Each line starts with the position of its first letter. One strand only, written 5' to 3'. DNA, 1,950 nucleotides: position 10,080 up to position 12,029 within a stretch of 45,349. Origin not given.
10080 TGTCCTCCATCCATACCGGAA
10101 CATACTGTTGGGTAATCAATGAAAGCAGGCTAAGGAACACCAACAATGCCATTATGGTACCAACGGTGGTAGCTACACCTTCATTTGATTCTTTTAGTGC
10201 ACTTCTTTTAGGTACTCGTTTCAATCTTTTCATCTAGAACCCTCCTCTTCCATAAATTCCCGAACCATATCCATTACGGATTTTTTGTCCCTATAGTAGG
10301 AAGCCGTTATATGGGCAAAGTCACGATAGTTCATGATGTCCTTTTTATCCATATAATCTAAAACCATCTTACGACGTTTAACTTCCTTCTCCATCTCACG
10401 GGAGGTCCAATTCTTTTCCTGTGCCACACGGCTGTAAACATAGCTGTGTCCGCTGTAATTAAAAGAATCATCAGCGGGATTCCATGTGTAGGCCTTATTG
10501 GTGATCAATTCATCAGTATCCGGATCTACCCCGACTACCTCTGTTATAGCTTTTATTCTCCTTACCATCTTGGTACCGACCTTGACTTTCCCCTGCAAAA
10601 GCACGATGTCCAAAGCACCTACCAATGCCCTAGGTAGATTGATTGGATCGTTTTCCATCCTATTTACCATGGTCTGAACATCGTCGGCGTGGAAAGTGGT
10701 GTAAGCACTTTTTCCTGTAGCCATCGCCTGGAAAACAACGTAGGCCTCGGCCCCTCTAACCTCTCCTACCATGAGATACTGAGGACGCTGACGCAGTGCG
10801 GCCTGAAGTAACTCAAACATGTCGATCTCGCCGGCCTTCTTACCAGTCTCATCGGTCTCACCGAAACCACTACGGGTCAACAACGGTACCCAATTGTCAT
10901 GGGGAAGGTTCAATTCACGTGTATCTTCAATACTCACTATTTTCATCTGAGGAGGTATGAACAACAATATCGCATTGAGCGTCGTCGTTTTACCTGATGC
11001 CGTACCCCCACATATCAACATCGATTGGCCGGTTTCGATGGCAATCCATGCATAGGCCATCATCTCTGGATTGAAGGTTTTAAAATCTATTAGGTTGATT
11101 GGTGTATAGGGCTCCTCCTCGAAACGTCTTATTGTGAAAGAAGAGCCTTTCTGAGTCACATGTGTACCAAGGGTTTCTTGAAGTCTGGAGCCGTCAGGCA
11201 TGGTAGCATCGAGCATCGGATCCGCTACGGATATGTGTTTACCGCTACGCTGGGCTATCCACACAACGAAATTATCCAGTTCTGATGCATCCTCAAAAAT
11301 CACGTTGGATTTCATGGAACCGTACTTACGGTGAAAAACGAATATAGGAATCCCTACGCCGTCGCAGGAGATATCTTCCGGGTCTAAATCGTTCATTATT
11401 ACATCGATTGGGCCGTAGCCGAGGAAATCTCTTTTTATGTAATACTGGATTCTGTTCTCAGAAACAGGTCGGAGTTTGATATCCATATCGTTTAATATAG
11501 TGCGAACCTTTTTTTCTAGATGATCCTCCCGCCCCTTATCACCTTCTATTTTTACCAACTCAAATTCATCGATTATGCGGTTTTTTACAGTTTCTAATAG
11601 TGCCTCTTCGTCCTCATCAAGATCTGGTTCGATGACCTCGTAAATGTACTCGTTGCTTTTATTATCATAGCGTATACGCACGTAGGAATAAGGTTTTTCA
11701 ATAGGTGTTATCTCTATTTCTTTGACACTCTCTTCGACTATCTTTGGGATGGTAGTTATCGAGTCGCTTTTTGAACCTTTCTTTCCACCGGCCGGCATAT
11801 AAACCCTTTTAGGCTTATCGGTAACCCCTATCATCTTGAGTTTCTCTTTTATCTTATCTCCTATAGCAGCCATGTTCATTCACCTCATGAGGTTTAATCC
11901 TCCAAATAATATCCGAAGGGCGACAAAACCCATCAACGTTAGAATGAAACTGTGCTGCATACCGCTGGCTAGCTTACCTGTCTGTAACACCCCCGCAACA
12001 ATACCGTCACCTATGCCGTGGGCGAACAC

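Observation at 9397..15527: Epd/Tad-like type IV filament operon with two intact paralogous ATPases flanking a split platform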

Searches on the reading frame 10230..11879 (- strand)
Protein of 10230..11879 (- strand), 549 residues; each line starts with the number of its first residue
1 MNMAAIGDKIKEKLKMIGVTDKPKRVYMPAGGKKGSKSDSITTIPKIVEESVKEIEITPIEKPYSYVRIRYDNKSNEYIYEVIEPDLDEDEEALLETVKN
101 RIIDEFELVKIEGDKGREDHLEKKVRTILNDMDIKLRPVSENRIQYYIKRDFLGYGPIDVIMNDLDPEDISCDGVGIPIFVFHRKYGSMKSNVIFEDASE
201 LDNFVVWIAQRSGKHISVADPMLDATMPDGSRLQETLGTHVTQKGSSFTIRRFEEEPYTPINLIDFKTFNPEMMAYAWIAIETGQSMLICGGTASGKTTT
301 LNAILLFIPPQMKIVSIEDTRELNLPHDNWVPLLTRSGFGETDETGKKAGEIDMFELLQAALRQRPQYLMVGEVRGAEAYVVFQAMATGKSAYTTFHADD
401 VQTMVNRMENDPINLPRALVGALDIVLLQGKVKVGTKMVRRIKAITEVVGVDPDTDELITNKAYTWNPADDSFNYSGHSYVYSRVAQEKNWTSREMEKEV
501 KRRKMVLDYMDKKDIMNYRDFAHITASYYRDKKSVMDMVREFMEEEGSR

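Call 4: search_protein_families(library=pfam, proteins=[window:10230-11879:-], max_evalue=0.01)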
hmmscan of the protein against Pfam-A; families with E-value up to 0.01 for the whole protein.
window:10230-11879:- (549 aa): 8 families
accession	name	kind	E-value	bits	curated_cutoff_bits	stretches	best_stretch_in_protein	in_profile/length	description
PF00437.27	T2SSE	-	7.3e-31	107.6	24.9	1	219-429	69-275/370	Type II/IV secretion system protein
PF23989.1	PilB3_C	-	1.4e-07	32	27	1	479-539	10-70/83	PilB3-like, C-terminal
PF13476.12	AAA_23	-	0.0012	20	27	0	286-306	21-41/201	AAA domain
PF01580.24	FtsK_SpoIIIE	-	0.0013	18.7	24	0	285-306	40-61/221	FtsK/SpoIIIE family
PF13555.12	AAA_29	-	0.0067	16.6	27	0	279-311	17-49/61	P-loop containing region of AAA domain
PF00005.33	ABC_tran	-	0.0075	17.3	25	0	281-319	8-46/137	ABC transporter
PF13175.12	AAA_15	-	0.0075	16.4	32.1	0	287-329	26-55/374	AAA ATPase domain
PF00270.35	DEAD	-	0.0084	16.3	26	0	277-323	7-57/167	DEAD/DEAH box helicase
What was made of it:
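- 10230..11879 (-): E2: second ATPase, 549 aa. It is the more conserved paralog, with Lys in place of the first His-box His. It is the positional ortholog of CdiPE2 and A. boonei GI 289595687. T2SSE, E 7e-31, plus PilB3_C (call 4).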

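Call 9: search_protein_families(library=ncbifam, proteins=[window:10230-11879:-], max_evalue=0.01)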
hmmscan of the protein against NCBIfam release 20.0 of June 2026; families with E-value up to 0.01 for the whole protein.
window:10230-11879:- (549 aa): 18 families
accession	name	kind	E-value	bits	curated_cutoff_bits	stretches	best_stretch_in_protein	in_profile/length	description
NF058587.1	archaellum_moto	equivalog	8.3e-131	437.3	550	1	57-531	33-520/527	archaellum flagellar ATPase motor FlaI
NF053672.1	bindosome_BasE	exception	1.5e-49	169.1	1000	1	67-530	51-509/512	bindosome assembly system ATPase subunit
TIGR03819.1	heli_sec_ATPase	hypoth_equivalog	4.1e-41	141.3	373.15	1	143-410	40-299/340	TadA family conjugal transfer-associated ATPase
TIGR02788.1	VirB11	equivalog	5e-38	130.8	249.95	2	278-409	138-263/308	P-type DNA transfer ATPase VirB11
TIGR02782.1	TrbB_P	equivalog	9.6e-29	100.6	304.55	1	195-453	48-298/303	P-type conjugative transfer ATPase TrbB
NF010475.0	PRK13900.1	equivalog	3.9e-26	91.9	389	1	277-406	153-277/333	type IV secretion system ATPase VirB11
NF010469.0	PRK13894.1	subfamily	5.5e-24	85.1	508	1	199-450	65-309/320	conjugal transfer ATPase TrbB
NF010425.0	PRK13851.1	equivalog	6.3e-24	84.5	461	1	275-403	153-276/344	type IV secretion system protein VirB11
NF010407.0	PRK13833.1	subfamily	1.1e-17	64.5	499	1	216-410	77-261/323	conjugal transfer protein TrbB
NF041000.1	ATPase_ComGA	equivalog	1.6e-15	56.8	300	1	286-410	130-244/267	competence type IV pilus ATPase ComGA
TIGR02538.1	type_IV_pilB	equivalog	9.1e-13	47.7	675.65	1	265-414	296-435/564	type IV-A pilus assembly ATPase PilB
NF007755.0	PRK10436.1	equivalog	1.7e-11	43.5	617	1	279-433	213-356/465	type II secretion system protein GspE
TIGR02533.1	type_II_gspE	equivalog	3.4e-11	42.5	630.25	1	286-432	245-379/486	type II secretion system ATPase GspE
TIGR01420.1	pilT_fam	subfamily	6.6e-11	42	319.1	1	287-408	125-239/343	PilT/PilU family type 4a pilus ATPase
NF053534.1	T4PilAsmATPsTfpB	equivalog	5.2e-10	38.4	850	1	278-410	328-451/584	type IV pilus assembly ATPase TfpB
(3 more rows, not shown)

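Call 15: find_homologous_proteins(query=window:10230-11879:-, max_evalue=1e-20)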
Query window:10230-11879:- (549 aa): 7969 proteins with E <= 1e-20 among 8000 candidates; the best 120 are listed.
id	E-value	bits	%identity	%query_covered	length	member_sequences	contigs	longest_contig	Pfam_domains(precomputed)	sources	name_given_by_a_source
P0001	0.0e+0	1234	100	100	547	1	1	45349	PF23989.1,PF00437.27,PF23990.2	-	-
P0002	0.0e+0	1095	88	99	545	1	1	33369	PF23989.1,PF00437.27,PF23990.2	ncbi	ncbi:MAG: type II/IV secretion system ATPase subunit [Thermoplasmata archaeon]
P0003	0.0e+0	1082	88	100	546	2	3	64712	PF23989.1,PF00437.27,PF23990.2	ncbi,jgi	-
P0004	0.0e+0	1078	86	99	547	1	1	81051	PF23989.1,PF00437.27,PF23990.2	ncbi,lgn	-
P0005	0.0e+0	1074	86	99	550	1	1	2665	PF23989.1,PF00437.27,PF23990.2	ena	-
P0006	0.0e+0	1073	86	99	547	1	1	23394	PF23989.1,PF00437.27,PF23990.2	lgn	-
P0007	0.0e+0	1038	83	100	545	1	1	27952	PF23989.1,PF00437.27,PF23990.2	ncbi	ncbi:MAG: type II/IV secretion system ATPase subunit [Thermoplasmata archaeon]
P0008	0.0e+0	1026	82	100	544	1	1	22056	PF23989.1,PF00437.27,PF23990.2,PF13175.13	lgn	-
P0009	0.0e+0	1022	82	100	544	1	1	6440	PF23989.1,PF00437.27,PF23990.2,PF13175.13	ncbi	-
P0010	0.0e+0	1016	82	99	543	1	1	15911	PF23989.1,PF00437.27,PF23990.2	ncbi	-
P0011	0.0e+0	1016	82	98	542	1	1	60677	PF23989.1,PF00437.27,PF23990.2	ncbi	-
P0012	0.0e+0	1015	82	99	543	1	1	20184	PF23989.1,PF00437.27,PF23990.2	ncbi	-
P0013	0.0e+0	1010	81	98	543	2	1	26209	PF23989.1,PF00437.27,PF23990.2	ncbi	-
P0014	0.0e+0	1009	80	99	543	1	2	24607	PF23989.1,PF00437.27,PF23990.2,PF13175.13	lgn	-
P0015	4.5e-298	1007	81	98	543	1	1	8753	PF23989.1,PF00437.27,PF23990.2,PF13175.13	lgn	-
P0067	6.4e-239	812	67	96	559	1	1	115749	PF23989.1,PF00437.27,PF23990.2,PF27713.1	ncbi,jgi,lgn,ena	-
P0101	1.7e-230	784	63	98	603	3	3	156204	PF00437.27,PF27713.1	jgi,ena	jgi:flagellar protein FlaI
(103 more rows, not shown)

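Call 16: find_encoding_contigs(protein=P0101, flank=9000, max_places=2)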
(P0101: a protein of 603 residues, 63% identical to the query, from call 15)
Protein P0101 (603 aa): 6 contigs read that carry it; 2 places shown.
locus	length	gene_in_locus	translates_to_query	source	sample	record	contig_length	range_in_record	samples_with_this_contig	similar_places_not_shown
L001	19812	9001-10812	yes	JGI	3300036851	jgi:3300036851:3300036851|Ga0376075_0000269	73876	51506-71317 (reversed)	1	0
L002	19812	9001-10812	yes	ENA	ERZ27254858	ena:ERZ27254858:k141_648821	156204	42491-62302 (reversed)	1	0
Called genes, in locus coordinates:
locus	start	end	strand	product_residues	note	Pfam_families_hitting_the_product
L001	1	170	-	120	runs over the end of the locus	PF01850:PIN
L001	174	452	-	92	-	-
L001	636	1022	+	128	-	PF05168:HEPN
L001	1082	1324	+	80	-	PF01909:NTP_transf_2, PF18765:Polbeta (weak)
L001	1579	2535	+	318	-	PF13243:SQHop_cyclase_C (faint)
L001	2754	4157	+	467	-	PF01546:Peptidase_M20, PF07687:M20_dimer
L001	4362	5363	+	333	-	-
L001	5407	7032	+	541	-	PF23990:PilB3_N (weak), PF00437:T2SSE, PF23989:PilB3_C (weak)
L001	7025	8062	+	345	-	PF00482:T2SSF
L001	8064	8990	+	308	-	PF00482:T2SSF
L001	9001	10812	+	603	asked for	PF00437:T2SSE, PF27713:UCP018868 (weak)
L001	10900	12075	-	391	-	PF07690:MFS_1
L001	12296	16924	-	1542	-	PF07705:CARDB, PF12773:DZR (weak), PF13240:Zn_Ribbon_1 (faint), PF13248:Zn_ribbon_3 (faint)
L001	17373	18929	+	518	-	PF07790:Pilin_N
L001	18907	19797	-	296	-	-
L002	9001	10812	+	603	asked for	PF00437:T2SSE, PF27713:UCP018868 (weak)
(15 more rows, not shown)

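Call 17: find_encoding_contigs(protein=P0067, flank=9000, max_places=2)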
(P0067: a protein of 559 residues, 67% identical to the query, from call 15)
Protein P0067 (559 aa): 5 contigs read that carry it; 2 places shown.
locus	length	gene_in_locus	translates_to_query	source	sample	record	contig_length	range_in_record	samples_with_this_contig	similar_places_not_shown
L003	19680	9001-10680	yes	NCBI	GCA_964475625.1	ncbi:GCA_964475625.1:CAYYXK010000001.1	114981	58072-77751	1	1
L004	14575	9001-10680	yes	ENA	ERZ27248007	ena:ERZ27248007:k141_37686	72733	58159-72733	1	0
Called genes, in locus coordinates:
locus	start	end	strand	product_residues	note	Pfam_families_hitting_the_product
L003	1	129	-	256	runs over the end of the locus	PF13481:AAA_25 (weak), PF06745:ATPase, PF23442:DUF7125 (faint)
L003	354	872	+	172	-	PF22811:Zn_ribbon_NrdR, PF03477:ATP-cone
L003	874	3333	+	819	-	PF03477:ATP-cone, PF13597:NRDD, PF00085:Thioredoxin (weak)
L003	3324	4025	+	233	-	PF13353:Fer4_12, PF04055:Radical_SAM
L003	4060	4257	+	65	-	PF09889:DUF2116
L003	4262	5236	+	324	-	PF01467:CTP_transf_like, PF01931:NTPase_I-T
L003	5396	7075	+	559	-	PF00437:T2SSE, PF23989:PilB3_C (weak)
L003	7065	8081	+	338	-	PF00482:T2SSF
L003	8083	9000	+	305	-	PF00482:T2SSF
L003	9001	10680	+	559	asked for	PF23990:PilB3_N (weak), PF00437:T2SSE, PF27713:UCP018868 (weak), PF23989:PilB3_C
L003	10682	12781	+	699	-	PF04851:ResIII, PF00270:DEAD, PF22527:DEXQc_Suv3 (weak), PF12826:HHH_2 (faint), PF00271:Helicase_C, PF20470:HTH_61 (weak), PF21280:Helicase_dom4_arc, PF14520:HHH_5, +1 more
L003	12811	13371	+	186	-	PF00857:Isochorismatase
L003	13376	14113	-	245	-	PF00705:PCNA_N, PF02747:PCNA_C (weak)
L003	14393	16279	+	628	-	PF05763:DUF835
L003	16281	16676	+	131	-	PF09999:DUF2240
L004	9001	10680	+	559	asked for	PF23990:PilB3_N (weak), PF00437:T2SSE, PF27713:UCP018868 (weak), PF23989:PilB3_C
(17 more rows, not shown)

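Call 19: find_related_loci(query=A1, collection=genome_contigs, flank=10000)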
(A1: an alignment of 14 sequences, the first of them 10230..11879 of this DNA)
Query A1 (549 aa) in genome_contigs; peptide patterns used: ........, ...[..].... (x = any residue, [..] = any of these).
599 stretches matched a pattern (row limit reached: there are more); 592 encode a relative of the query (tblastn E <= 1e-3); the best 80 are kept; 80 distinct loci.
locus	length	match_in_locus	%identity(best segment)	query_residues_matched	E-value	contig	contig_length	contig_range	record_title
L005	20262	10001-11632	88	3-547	0e+0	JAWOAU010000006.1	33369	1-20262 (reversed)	MAG: Thermoplasmata archaeon isolate BLK2-2.bin.13 k191_1385126, whole genome shotgun sequence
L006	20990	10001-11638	81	3-547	0e+0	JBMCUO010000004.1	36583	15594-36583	MAG: Candidatus Saliniplasma sp. isolate D4M11_23 NODE_465_length_36583_cov_10.293473, whole genome shotgun sequence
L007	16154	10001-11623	83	1-543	0e+0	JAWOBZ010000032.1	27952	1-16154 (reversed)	MAG: Thermoplasmata archaeon isolate BLK3-3.bin.4 k191_2226537, whole genome shotgun sequence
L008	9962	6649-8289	80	1-545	0e+0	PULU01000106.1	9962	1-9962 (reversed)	MAG: Thermoplasmata archaeon isolate B1Sed10_34 B1-Sed10-C9675, whole genome shotgun sequence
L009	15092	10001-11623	81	5-544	0e+0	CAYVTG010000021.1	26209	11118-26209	MAG TPA_asm: uncultured Thermoplasmata archaeon isolate SRP141376_co2_395 genome assembly, contig: NODE_3986_length_2620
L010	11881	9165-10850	77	1-549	0e+0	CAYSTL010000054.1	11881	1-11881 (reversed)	MAG TPA_asm: uncultured Thermoplasmata archaeon isolate ERP127260_co1_34 genome assembly, contig: NODE_2525_length_11881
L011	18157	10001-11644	80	2-545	0e+0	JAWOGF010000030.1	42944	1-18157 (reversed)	MAG: Candidatus Saliniplasma sp. isolate BLK6-3.bin.216 k191_2670656, whole genome shotgun sequence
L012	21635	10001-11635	75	3-545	0e+0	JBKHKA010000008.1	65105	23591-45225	MAG: Candidatus Aenigmatarchaeota archaeon isolate D5M12_30 NODE_83_length_65105_cov_26.554143, whole genome shotgun seq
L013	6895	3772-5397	76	5-546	0e+0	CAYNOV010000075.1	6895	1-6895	MAG TPA_asm: uncultured Thermoplasmata archaeon isolate binchicken_co32_401 genome assembly, contig: NODE_19854_length_6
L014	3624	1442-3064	76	5-546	0e+0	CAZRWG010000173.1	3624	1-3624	MAG TPA_asm: uncultured Thermoplasmata archaeon isolate binchicken_co32_421 genome assembly, contig: NODE_48361_length_3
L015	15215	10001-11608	76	3-536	0e+0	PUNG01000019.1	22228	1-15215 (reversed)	MAG: Thermoplasmata archaeon isolate B1Sed10_20 B1-Sed10-C2210, whole genome shotgun sequence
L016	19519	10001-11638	80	6-545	0e+0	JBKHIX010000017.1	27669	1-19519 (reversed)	MAG: Thermoplasmata archaeon isolate D3M20_1 NODE_19_length_27669_cov_6.402477, whole genome shotgun sequence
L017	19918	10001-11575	78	6-531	0e+0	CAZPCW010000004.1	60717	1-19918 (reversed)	MAG TPA_asm: uncultured Thermoplasmata archaeon isolate ERP127260_co1_37 genome assembly, contig: NODE_109_length_60717_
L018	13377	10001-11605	77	1-536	0e+0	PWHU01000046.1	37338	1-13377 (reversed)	MAG: Thermoplasmata archaeon isolate T1Sed10_113R1 T1-Sed10-C669, whole genome shotgun sequence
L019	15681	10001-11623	75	5-546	0e+0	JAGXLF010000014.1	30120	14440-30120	MAG: Thermoplasmatota archaeon isolate GSL_GSL3510_9 NODE_147_length_30120_cov_18.1233, whole genome shotgun sequence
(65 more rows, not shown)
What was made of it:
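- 10230..11879 (-): Homologs at 60-88% identity, all labelled as Thermoplasmatota apart from one bin labelled Aenigmatarchaeota (calls 15, 19).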

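Call 24: search_solved_structures(query=window:10230-11879:-, max_evalue=1e-10)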
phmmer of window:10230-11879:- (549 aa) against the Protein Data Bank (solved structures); distinct sequences matched with E-value up to 1e-10: 9.
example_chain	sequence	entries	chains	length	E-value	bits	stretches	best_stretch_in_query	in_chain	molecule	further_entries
2oap_1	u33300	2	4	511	3e-122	412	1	55-540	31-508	Type II secretion system protein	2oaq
4ii7_A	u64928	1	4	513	1.1e-86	294.7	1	66-521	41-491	FlaI ATPase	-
4ihq_A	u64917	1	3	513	6.8e-86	292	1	66-521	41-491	FlaI ATPase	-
8rkd_E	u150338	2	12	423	4.2e-42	147.6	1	127-466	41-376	Pilus assembly ATPase CpaF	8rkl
8rjf_A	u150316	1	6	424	4.2e-42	147.5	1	127-466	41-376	Pilus assembly ATPase CpaF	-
9e24_A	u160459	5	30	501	6.5e-42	146.9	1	125-466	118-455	CpaF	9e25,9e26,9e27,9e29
6bge_A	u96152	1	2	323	7.4e-18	67.6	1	218-410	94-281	VirB11-like protein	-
1g6o_A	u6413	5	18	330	7.8e-18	67.5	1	218-410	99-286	CAG-ALPHA | virB11 homolog | Cag-alfa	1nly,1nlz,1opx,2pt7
2gza_A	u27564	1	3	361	1.2e-12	50.4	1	264-405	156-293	Type IV secretion system protein VirB11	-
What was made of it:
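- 10230..11879 (-): afGspE 412 bits (call 24).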
